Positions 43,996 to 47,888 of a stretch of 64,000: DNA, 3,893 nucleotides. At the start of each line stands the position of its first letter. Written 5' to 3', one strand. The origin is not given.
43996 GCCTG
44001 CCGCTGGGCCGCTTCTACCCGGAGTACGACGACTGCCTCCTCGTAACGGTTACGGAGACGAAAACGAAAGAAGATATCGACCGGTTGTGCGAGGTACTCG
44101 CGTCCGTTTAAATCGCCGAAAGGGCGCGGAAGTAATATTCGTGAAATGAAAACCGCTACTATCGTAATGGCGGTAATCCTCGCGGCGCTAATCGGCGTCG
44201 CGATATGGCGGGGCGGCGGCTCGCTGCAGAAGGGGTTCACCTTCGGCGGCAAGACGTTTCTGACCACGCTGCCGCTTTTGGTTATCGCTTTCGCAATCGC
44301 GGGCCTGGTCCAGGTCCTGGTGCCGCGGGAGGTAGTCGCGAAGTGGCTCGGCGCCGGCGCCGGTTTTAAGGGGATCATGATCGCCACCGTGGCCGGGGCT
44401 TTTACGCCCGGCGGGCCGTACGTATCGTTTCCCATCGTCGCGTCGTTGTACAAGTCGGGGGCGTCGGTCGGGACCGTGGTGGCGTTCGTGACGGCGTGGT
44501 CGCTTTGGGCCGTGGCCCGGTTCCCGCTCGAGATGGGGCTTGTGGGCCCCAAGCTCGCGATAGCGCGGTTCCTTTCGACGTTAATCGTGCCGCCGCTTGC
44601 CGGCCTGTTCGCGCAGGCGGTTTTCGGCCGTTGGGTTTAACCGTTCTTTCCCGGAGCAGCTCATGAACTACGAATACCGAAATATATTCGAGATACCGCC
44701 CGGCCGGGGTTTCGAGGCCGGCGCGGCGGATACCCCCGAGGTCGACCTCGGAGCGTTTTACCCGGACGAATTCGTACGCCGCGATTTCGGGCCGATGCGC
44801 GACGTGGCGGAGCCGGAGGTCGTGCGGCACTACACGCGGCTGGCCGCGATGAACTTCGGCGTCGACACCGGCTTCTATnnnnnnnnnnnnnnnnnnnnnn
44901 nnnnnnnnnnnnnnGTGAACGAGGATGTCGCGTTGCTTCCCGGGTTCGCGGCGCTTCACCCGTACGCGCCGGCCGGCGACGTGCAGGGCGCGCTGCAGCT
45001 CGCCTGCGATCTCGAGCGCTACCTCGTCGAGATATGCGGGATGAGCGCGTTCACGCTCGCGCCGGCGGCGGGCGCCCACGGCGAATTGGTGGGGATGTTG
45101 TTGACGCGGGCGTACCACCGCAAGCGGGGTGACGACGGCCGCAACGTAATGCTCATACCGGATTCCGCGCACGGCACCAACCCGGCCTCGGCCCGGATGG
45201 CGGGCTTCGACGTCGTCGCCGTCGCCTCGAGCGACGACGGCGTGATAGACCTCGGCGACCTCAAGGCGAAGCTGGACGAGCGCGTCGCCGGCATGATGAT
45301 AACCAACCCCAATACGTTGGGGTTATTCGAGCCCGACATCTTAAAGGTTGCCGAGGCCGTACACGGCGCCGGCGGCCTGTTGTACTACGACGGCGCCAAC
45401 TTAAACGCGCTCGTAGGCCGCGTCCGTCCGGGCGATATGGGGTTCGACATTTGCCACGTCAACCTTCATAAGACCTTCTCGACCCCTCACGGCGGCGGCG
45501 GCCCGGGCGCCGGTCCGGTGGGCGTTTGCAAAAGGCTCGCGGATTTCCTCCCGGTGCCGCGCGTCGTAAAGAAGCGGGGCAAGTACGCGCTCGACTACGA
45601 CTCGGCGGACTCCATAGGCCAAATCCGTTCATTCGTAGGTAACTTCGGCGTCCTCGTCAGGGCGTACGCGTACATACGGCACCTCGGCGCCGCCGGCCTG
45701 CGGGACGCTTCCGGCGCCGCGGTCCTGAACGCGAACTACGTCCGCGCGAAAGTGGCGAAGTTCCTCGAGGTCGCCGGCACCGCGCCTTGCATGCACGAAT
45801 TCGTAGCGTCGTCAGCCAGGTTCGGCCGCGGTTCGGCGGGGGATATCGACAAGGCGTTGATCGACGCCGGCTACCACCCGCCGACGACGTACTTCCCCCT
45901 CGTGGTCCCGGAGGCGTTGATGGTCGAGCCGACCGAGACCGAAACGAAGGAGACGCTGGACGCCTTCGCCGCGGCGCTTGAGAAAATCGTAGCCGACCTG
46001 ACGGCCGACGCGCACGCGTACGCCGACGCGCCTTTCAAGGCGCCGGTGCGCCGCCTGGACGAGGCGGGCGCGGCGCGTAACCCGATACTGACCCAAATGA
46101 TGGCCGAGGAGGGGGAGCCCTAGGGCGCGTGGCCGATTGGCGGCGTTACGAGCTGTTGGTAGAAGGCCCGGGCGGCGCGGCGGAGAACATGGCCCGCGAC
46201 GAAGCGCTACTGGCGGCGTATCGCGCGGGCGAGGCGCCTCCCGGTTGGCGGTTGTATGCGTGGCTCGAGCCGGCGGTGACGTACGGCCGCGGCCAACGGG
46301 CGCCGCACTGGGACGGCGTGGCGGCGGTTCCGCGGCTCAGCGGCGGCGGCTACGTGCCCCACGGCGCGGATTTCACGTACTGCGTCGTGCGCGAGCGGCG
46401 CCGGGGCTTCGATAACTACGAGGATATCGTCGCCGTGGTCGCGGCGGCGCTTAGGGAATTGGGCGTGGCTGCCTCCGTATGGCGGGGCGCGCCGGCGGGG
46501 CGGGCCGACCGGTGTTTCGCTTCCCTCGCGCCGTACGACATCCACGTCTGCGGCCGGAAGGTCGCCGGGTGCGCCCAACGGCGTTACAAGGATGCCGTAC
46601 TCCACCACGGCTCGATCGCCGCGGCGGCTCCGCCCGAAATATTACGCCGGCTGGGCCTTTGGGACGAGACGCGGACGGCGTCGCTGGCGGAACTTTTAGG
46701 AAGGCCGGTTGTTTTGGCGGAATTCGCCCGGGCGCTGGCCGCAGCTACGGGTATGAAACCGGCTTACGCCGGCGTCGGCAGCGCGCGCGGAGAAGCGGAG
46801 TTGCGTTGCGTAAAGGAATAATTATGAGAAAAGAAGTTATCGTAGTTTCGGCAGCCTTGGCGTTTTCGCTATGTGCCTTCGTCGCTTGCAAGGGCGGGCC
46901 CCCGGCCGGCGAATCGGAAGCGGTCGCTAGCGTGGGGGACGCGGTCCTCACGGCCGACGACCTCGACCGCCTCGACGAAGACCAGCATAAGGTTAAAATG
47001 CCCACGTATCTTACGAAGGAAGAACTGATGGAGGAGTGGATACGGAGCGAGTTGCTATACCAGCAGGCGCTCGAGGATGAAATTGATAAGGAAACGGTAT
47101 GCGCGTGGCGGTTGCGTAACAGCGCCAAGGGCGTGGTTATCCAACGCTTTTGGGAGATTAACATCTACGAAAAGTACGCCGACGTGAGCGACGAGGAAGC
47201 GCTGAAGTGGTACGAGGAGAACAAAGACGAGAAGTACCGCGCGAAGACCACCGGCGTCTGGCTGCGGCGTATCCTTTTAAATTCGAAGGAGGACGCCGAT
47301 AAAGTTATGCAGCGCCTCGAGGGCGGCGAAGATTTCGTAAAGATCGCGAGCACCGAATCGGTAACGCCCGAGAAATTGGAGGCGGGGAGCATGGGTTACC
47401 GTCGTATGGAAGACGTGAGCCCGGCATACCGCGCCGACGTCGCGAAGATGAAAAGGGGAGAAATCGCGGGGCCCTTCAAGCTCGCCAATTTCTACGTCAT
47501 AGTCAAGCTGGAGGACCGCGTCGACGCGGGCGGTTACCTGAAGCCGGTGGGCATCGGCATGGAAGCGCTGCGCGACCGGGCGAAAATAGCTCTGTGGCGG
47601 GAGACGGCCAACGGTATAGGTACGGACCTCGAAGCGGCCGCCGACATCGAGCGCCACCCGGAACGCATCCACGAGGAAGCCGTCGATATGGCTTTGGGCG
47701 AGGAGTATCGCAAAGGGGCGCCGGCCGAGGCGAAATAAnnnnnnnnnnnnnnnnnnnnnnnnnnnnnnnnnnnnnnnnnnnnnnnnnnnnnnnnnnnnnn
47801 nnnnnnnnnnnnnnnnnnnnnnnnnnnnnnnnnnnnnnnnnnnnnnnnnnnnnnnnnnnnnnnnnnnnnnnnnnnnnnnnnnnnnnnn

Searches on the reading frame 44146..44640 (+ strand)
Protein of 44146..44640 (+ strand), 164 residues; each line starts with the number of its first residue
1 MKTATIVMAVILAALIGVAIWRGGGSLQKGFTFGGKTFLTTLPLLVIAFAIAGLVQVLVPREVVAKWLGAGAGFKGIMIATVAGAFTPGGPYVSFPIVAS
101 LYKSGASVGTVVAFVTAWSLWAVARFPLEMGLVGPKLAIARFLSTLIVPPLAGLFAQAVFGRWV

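Call 22: search_protein_families(library=ncbifam, proteins=[window:44146-44640:+], max_evalue=0.00001)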
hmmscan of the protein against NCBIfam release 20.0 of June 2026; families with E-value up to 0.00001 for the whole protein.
window:44146-44640:+ (164 aa): 2 families
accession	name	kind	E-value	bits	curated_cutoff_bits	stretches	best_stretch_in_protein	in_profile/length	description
NF040736.1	efflux_SaoE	equivalog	2.7e-13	49.9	325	1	44-159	21-135/352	efflux transporter SaoE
NF033936.1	CuZnOut_SO0444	equivalog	9.4e-10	38.1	300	1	38-157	5-123/351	SO_0444 family Cu/Zn efflux transporter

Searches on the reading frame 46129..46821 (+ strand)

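Call 22: search_protein_families(library=ncbifam, proteins=[window:46129-46821:+], max_evalue=0.00001)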
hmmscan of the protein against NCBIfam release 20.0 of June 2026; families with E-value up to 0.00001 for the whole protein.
window:46129-46821:+ (230 aa): 3 families
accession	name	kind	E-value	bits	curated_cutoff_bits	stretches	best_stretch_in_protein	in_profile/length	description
TIGR00545.2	lipoyltrans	equivalog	2.7e-09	36.5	280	1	62-163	61-149/328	lipoate--protein ligase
NF053750.1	LplA_large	exception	4.8e-09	36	480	1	20-173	13-167/248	lipoate-protein ligase large subunit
NF053751.1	LplAB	exception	2.9e-06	26.5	550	0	6-164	99-258/348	lipoate-protein ligase LplAB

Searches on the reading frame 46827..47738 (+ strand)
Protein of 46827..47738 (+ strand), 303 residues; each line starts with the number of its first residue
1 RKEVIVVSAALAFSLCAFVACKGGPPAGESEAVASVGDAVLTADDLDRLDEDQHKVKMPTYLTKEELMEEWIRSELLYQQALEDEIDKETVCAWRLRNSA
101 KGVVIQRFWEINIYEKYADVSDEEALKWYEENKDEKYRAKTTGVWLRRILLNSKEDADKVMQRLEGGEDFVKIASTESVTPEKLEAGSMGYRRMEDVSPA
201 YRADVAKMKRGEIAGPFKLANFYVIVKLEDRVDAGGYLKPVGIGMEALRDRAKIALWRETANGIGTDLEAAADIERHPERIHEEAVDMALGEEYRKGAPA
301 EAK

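Call 4: search_protein_families(library=pfam, proteins=[window:46827-47738:+], max_evalue=0.01)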
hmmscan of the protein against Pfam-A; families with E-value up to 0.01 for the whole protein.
window:46827-47738:+ (303 aa): 3 families
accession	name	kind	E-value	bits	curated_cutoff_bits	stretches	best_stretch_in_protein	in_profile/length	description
PF13145.12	Rotamase_2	-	5.4e-13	50.3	27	1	120-234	1-111/121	PPIC-type PPIASE domain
PF00639.27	Rotamase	-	4.3e-11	44.1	21.7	1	153-230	18-97/97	PPIC-type PPIASE domain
PF13616.12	Rotamase_3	-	7.7e-08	33.3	22.5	1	153-230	36-114/116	PPIC-type PPIASE domain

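Call 5: search_protein_families(library=ncbifam, proteins=[window:46827-47738:+], max_evalue=0.01)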
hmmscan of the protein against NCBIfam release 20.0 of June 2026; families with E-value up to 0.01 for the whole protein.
window:46827-47738:+ (303 aa): 9 families
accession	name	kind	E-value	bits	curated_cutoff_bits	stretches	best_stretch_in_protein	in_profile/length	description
NF000809.0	PRK00059.1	equivalog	1.7e-17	63.8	303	1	100-232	155-288/336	peptidylprolyl isomerase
NF002827.0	PRK03002.1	equivalog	2e-10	40.2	343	1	4-236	6-230/285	peptidylprolyl isomerase PrsA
NF008038.0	PRK10770.1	equivalog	7.6e-09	34.8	394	1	153-230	195-272/431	peptidylprolyl isomerase SurA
NF008054.0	PRK10788.1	equivalog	2e-08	33.4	493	1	118-230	247-357/626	peptidylprolyl isomerase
NF003356.0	PRK04405.1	subfamily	2.7e-06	26.7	339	1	130-231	131-236/299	peptidylprolyl isomerase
NF002846.0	PRK03095.1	equivalog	5.2e-05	22.9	361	1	121-232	111-222/287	peptidylprolyl isomerase PrsA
TIGR02925.1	cis_trans_EpsD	equivalog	0.00011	21.9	108.9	1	29-212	25-207/232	EpsD family peptidyl-prolyl cis-trans isomerase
NF011969.0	PRK15441.1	equivalog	0.00046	20.6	127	1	148-228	9-89/93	peptidylprolyl isomerase PpiC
NF002824.0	PRK02998.1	subfamily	0.0038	16.6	360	0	123-233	115-225/283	peptidylprolyl isomerase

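Call 49: find_related_loci(query=A2, collection=genome_contigs, flank=10000)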
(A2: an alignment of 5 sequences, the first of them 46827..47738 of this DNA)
Query A2 (303 aa) in genome_contigs; peptide patterns used: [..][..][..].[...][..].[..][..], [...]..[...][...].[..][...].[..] (x = any residue, [..] = any of these).
533 stretches matched a pattern; 39 encode a relative of the query (tblastn E <= 1e-3); 39 distinct loci.
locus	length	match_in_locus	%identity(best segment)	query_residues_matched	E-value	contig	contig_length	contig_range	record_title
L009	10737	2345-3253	85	1-303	4e-166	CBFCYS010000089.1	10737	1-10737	MAG TPA_asm: uncultured bacterium isolate SRR26215675_binner12_Refined_126 genome assembly, contig: ERZ25073486.4891, wh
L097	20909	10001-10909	83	1-303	2e-165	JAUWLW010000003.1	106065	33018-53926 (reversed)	MAG: Candidatus Zixiibacteriota bacterium isolate CSMAG_2382 CSMAG_2382_k141_331619_length_106065_cov_31.8697, whole gen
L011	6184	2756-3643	81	1-296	8e-162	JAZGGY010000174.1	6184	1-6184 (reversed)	MAG: bacterium isolate SCS5bin.27 SCS5bin.27_174, whole genome shotgun sequence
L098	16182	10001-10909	74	1-303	4e-149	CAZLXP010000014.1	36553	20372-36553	MAG TPA_asm: uncultured bacterium isolate binchicken_co103_96 genome assembly, contig: NODE_934_length_36553_cov_7.37108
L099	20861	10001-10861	72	17-303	7e-135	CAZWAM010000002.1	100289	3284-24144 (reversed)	MAG TPA_asm: uncultured bacterium isolate SRP239594_co1_49 genome assembly, contig: NODE_13_length_100289_cov_19.189596,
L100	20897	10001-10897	69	2-303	9e-134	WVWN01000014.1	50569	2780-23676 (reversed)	MAG: Candidatus Zixiibacteriota bacterium isolate A-C077 C_merged_R1_(paired)_contig_2765, whole genome shotgun sequence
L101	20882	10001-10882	66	2-297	9e-126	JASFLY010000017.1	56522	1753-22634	MAG: Candidatus Zixiibacteriota bacterium isolate D0817M20remetaG_Bin_28 D0817M20remetaG_FD_scaffold_12_c1, whole genome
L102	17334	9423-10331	62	2-303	7e-123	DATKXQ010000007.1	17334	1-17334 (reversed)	MAG TPA_asm: bacterium isolate SMAG_U14196 k141_3788765, whole genome shotgun sequence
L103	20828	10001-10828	64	18-293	1e-116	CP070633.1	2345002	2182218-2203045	MAG: Candidatus Coatesbacteria bacterium isolate bin961 chromosome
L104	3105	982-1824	38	10-288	2e-58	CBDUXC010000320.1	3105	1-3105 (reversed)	MAG TPA_asm: uncultured bacterium isolate SRR22302368_concoct_134 genome assembly, contig: ERZ25747235.30074, whole geno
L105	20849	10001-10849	37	2-280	6e-56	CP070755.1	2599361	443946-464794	MAG: Candidatus Coatesbacteria bacterium isolate bin3 chromosome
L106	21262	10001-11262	36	11-231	2e-13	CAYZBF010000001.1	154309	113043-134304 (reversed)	MAG TPA_asm: uncultured bacterium isolate binchicken_co100_433 genome assembly, contig: NODE_63_length_154309_cov_9.4509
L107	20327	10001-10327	34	120-231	1e-12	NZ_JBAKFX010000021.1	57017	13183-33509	Dethiothermospora halolimnae strain SD1 NODE_21_length_57017_cov_286.629337, whole genome shotgun sequence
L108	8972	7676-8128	30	27-168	7e-10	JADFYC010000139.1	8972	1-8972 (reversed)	MAG: Deltaproteobacteria bacterium isolate nDJH6bin12 nDJH6_bin12_NODE_139_length_8972_cov_3.444884, whole genome shotgu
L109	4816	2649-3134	27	120-281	4e-9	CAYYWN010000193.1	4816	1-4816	MAG TPA_asm: uncultured Clostridium sp. isolate SRP302447_co2_233 genome assembly, contig: NODE_50860_length_4816_cov_5.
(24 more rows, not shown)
